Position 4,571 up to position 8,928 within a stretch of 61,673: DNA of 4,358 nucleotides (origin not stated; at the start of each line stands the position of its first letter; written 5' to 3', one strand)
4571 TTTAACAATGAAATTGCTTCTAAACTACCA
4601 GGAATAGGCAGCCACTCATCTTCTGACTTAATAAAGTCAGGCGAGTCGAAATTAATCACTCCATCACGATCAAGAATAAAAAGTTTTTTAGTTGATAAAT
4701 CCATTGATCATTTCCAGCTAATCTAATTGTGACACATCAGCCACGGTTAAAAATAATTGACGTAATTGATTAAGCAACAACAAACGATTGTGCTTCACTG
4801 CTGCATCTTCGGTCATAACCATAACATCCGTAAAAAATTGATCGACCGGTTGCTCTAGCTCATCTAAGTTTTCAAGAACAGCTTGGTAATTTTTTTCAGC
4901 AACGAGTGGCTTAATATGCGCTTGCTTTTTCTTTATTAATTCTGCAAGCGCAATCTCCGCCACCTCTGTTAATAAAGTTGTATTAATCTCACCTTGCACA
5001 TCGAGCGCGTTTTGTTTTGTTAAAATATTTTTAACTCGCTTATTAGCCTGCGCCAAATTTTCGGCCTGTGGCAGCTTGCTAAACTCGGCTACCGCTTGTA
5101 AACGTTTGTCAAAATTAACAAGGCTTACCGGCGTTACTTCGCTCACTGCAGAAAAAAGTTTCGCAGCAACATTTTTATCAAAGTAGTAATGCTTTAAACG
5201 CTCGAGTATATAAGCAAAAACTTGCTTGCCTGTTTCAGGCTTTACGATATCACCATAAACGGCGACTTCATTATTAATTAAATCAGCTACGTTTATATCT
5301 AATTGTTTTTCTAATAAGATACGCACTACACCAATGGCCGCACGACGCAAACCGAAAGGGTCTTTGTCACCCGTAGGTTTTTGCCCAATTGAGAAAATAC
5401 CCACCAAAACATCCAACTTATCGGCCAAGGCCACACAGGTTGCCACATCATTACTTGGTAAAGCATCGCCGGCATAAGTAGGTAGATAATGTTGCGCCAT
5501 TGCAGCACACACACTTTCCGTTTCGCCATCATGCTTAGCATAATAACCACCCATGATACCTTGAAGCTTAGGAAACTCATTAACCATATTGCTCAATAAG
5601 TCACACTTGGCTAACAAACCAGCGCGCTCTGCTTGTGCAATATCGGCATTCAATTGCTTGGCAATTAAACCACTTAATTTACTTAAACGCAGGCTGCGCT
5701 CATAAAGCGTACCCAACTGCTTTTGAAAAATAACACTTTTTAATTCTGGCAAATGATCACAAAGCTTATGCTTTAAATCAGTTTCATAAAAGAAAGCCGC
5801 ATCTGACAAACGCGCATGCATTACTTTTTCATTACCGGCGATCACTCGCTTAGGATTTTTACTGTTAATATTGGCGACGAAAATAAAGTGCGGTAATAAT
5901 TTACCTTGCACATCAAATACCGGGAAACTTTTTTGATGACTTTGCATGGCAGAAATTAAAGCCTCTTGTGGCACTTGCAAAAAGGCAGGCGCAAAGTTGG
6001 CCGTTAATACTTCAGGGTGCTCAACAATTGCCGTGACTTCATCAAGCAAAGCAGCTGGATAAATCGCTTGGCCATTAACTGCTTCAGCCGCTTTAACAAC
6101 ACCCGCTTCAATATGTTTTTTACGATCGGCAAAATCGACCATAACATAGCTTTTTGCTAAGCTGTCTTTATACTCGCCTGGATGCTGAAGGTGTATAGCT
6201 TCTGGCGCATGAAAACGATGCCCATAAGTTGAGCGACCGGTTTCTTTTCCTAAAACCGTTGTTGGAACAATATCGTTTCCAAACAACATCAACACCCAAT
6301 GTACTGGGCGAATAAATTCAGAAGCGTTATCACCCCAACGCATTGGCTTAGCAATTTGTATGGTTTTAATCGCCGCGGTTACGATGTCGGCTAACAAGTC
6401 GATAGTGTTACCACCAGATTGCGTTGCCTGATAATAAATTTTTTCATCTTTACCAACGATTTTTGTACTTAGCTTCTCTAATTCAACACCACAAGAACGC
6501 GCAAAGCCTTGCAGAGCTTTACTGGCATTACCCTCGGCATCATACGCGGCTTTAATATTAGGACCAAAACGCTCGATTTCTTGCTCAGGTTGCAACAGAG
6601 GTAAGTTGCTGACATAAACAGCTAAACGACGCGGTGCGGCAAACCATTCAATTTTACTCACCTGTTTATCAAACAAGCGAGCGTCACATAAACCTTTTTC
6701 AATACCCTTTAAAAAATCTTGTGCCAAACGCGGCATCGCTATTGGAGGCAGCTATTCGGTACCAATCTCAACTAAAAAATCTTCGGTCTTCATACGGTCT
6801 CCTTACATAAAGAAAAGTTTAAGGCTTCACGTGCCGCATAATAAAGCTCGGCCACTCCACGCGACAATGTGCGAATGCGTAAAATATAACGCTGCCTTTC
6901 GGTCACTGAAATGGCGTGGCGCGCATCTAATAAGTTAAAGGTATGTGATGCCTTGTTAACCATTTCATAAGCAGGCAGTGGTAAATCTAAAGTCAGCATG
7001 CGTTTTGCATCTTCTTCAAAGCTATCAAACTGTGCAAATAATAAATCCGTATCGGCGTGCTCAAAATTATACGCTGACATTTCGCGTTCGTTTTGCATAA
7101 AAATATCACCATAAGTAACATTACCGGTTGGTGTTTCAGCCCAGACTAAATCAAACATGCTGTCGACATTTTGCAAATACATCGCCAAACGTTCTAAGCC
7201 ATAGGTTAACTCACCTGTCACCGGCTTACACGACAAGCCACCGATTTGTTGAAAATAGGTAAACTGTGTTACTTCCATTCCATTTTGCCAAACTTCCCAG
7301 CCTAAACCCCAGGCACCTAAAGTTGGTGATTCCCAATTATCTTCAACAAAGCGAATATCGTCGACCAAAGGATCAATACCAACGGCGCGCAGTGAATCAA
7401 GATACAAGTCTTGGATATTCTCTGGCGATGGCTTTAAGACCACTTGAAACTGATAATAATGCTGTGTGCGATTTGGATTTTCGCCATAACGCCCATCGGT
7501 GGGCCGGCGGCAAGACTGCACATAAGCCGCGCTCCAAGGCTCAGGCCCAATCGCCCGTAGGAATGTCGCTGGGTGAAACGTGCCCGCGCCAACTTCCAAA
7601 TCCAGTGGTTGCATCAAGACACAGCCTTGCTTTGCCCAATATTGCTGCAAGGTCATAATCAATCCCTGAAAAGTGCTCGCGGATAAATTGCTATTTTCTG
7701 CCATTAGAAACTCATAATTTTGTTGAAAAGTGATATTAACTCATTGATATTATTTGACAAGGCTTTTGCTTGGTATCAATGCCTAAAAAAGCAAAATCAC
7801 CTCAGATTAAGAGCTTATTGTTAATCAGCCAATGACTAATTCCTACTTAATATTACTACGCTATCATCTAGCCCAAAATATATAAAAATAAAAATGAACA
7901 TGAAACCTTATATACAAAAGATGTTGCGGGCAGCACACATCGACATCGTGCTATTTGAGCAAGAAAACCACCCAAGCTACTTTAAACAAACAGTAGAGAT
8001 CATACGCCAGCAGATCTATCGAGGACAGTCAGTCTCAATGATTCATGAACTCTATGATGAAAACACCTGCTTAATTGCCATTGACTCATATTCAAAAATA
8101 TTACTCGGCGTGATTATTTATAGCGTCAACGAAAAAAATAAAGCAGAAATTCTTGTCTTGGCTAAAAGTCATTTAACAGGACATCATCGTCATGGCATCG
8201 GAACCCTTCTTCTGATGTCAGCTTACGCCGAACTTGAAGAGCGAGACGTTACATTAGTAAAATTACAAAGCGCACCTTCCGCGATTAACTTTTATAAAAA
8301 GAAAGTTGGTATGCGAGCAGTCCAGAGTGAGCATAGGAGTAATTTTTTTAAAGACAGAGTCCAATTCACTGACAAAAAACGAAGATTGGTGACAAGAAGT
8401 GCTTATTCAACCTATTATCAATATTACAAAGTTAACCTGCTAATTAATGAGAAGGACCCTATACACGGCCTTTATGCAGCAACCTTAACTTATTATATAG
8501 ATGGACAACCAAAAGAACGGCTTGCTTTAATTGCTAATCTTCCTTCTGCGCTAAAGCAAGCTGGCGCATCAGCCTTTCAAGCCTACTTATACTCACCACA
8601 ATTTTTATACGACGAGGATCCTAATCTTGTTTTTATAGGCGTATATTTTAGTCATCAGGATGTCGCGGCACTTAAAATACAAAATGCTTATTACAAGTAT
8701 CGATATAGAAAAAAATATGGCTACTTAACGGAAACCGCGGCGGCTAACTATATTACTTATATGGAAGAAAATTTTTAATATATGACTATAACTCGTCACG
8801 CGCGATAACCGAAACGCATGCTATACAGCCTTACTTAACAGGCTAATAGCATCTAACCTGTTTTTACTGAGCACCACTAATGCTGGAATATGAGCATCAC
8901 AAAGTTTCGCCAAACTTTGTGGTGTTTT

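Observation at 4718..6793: Amber codon at codon 14 of essential glyS, inside the invariant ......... motif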

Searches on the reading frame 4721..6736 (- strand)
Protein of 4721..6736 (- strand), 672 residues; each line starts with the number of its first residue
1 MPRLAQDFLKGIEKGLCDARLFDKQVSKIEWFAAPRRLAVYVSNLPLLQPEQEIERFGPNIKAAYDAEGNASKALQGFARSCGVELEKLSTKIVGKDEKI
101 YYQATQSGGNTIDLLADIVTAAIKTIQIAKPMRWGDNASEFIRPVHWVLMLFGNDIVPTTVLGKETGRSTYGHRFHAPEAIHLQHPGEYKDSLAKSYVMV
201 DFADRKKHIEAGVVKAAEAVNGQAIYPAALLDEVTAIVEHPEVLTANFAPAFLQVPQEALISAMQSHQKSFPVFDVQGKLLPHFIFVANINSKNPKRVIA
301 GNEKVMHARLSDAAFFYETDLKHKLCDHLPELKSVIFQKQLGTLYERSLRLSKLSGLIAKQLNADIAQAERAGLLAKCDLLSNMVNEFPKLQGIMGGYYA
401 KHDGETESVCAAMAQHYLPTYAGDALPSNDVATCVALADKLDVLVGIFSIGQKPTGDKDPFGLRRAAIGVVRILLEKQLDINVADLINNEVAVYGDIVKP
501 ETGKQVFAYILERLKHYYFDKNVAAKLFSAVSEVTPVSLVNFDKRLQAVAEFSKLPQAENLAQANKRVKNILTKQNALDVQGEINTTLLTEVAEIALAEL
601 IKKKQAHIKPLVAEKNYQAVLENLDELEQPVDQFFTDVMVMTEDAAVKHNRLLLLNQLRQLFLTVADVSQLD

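Call 8: search_protein_families(library=ncbifam, proteins=[window:4721-6736:-])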
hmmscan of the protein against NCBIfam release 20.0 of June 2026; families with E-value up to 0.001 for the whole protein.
window:4721-6736:- (672 aa): 3 families
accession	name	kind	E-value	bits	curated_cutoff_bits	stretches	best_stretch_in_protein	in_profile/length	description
TIGR00211.2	glyS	equivalog_domain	8.8e-242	804.4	300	1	2-671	17-684/684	glycine--tRNA ligase subunit beta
NF011499.0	PRK14908.1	equivalog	2.1e-150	503.1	1244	1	12-671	339-996/998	glycine--tRNA ligase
TIGR03319.1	RNase_Y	equivalog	6e-05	21.7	454.35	1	345-440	331-419/514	ribonuclease Y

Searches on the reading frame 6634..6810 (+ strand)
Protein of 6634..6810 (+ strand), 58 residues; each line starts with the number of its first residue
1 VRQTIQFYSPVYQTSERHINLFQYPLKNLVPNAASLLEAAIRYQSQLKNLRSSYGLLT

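Call 97: find_encoding_contigs(protein=window:6634-6810:+, flank=3000, max_places=10)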
Protein window:6634-6810:+ (58 aa): no gene with exactly this product is on record in the collection.

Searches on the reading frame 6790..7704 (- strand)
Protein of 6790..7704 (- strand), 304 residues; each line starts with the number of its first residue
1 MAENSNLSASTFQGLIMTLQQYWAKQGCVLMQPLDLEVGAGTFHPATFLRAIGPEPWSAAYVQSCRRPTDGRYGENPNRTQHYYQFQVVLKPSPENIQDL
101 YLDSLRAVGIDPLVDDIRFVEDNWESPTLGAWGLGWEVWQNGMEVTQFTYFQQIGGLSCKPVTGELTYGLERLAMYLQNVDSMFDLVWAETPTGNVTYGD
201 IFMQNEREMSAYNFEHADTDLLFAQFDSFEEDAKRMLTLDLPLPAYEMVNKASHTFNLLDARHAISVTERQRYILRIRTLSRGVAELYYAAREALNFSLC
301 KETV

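Call 8: search_protein_families(library=ncbifam, proteins=[window:6793-7704:-])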
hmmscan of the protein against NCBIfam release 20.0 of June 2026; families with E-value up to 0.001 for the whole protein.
window:6793-7704:- (304 aa): 3 families
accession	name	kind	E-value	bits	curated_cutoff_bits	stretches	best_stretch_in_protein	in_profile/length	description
TIGR00388.1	glyQ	equivalog_domain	1.8e-158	526.4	361.45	1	11-301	2-292/293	glycine--tRNA ligase subunit alpha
NF011499.0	PRK14908.1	equivalog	1.6e-151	506.9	1244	1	10-301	5-292/998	glycine--tRNA ligase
NF006827.1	PRK09348.1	equivalog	2.1e-148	493.1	369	1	11-289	1-275/276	glycine--tRNA ligase subunit alpha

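Call 50: list_cluster_members(proteins=[P0125, window:6793-7704:-, window:35052-36437:+, window:24659-26572:-, window:31325-33013:-, window:51630-53123:+, window:28539-29873:-, window:36486-37595:+, window:1699-3225:-, window:4159-4704:-])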
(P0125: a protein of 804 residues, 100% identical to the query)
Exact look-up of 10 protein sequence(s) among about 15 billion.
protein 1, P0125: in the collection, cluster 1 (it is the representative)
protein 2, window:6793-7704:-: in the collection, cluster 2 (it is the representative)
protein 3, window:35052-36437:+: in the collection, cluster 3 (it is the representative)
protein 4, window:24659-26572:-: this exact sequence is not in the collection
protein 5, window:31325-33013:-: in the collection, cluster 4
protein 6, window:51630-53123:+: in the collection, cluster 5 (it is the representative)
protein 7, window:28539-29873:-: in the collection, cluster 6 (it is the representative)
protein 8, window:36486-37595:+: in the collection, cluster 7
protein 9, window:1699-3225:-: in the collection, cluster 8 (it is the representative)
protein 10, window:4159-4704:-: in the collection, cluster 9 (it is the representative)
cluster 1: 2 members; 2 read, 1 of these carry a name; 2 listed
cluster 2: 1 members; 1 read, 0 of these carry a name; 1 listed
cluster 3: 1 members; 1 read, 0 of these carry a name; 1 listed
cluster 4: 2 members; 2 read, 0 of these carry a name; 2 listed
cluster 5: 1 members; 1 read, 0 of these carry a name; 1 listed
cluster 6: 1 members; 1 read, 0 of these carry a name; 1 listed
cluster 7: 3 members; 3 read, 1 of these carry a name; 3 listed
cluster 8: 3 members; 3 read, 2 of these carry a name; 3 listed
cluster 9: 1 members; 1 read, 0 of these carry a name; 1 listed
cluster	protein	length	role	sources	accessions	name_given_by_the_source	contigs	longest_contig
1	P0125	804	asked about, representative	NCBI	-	-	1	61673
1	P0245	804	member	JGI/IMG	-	DNA gyrase subunit B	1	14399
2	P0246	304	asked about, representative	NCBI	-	-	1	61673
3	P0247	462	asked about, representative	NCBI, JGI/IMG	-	-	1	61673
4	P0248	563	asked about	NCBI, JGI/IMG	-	-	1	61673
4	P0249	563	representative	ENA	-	-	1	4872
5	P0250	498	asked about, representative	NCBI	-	-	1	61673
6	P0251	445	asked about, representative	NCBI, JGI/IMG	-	-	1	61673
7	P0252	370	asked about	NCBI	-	-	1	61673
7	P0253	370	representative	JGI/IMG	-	DNA polymerase-3 subunit beta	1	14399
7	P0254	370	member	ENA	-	-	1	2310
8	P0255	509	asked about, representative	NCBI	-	-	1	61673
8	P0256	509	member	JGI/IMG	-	amino acid transporter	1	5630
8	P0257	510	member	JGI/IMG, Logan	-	amino acid transporter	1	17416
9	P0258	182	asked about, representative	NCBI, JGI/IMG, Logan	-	-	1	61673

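Call 56: find_encoding_contigs(protein=window:6790-7704:-, flank=10000, max_places=10)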
Protein window:6790-7704:- (304 aa): no gene with exactly this product is on record in the collection.

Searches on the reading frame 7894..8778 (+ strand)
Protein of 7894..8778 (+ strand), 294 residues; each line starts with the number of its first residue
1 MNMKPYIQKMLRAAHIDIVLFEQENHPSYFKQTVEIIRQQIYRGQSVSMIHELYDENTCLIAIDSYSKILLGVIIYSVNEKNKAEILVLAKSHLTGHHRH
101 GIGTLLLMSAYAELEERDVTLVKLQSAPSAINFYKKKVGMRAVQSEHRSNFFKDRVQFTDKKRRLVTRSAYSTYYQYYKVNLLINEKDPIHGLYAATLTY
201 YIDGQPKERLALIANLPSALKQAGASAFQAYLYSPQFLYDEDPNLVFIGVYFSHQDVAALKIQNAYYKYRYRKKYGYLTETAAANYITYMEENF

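Call 20: search_protein_families(library=pfam, max_evalue=0.01, proteins=[window:7894-8775:+])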
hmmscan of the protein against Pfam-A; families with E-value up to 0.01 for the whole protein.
window:7894-8775:+ (294 aa): 3 families
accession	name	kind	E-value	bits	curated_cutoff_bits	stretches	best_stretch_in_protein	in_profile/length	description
PF13673.13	Acetyltransf_10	-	5.3e-07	30.1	23.6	1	28-150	4-117/128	Acetyltransferase (GNAT) domain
PF00583.31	Acetyltransf_1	-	3e-05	24.7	20.7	1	54-139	30-115/116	Acetyltransferase (GNAT) family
PF13508.13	Acetyltransf_7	-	0.00077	20.2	27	1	58-136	4-79/84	Acetyltransferase (GNAT) domain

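Call 55: find_encoding_contigs(protein=window:7894-8778:+, flank=10000, max_places=10)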
Protein window:7894-8778:+ (294 aa): no gene with exactly this product is on record in the collection.
